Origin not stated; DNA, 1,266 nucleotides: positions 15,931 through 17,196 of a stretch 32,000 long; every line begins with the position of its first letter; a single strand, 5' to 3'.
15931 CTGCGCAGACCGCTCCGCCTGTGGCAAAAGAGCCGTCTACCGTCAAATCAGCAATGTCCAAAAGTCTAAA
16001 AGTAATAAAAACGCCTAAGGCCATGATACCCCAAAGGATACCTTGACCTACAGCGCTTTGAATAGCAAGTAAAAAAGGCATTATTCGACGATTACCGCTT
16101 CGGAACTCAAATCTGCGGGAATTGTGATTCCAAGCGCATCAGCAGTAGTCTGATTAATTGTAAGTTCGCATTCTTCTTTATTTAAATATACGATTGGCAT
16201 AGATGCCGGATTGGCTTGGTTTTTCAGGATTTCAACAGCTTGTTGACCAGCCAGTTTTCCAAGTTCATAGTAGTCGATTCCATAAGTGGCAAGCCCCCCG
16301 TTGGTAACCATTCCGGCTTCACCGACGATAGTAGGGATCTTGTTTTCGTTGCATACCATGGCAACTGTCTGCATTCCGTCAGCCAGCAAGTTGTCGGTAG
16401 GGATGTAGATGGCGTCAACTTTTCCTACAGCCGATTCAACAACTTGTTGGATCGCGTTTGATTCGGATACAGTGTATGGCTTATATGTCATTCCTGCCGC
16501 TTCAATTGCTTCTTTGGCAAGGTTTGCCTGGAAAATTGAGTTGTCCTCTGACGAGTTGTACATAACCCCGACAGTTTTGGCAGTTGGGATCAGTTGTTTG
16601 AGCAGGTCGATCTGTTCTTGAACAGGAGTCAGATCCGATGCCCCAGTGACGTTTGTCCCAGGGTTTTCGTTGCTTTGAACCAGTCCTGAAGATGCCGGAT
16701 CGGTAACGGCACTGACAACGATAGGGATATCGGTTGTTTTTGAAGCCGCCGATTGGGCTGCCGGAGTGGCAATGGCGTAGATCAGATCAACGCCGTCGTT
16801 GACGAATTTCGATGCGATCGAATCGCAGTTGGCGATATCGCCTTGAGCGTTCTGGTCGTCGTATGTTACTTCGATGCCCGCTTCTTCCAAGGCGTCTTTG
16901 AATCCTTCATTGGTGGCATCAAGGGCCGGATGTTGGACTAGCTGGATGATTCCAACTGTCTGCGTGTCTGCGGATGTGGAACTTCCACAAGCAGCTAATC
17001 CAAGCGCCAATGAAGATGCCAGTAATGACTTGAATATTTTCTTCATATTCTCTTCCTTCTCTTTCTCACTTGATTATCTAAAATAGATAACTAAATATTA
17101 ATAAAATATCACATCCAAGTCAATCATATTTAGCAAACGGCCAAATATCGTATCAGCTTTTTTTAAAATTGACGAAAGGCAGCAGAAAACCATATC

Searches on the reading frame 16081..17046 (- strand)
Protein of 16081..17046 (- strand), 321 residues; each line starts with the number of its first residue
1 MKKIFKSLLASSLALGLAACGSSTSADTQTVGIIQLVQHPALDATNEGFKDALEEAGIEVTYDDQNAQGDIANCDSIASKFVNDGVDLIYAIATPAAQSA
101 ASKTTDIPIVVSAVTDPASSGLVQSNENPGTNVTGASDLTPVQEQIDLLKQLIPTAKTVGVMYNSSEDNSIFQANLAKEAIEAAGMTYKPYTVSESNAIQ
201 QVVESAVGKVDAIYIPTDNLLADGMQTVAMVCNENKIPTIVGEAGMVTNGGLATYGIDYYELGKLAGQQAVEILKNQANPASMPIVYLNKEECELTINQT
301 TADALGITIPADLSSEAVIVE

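Call 62: search_protein_families(library=pfam, proteins=[window:16081-17046:-])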
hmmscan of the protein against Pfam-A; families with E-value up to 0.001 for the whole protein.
window:16081-17046:- (321 aa): 2 families
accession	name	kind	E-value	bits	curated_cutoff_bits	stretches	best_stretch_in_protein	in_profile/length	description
PF04392.18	ABC_sub_bind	-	1.4e-77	261.3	25.9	1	31-318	2-290/293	ABC transporter substrate binding protein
PF13407.12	Peripla_BP_4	-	7e-11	42.6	35.1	2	42-219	13-193/258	Periplasmic binding protein domain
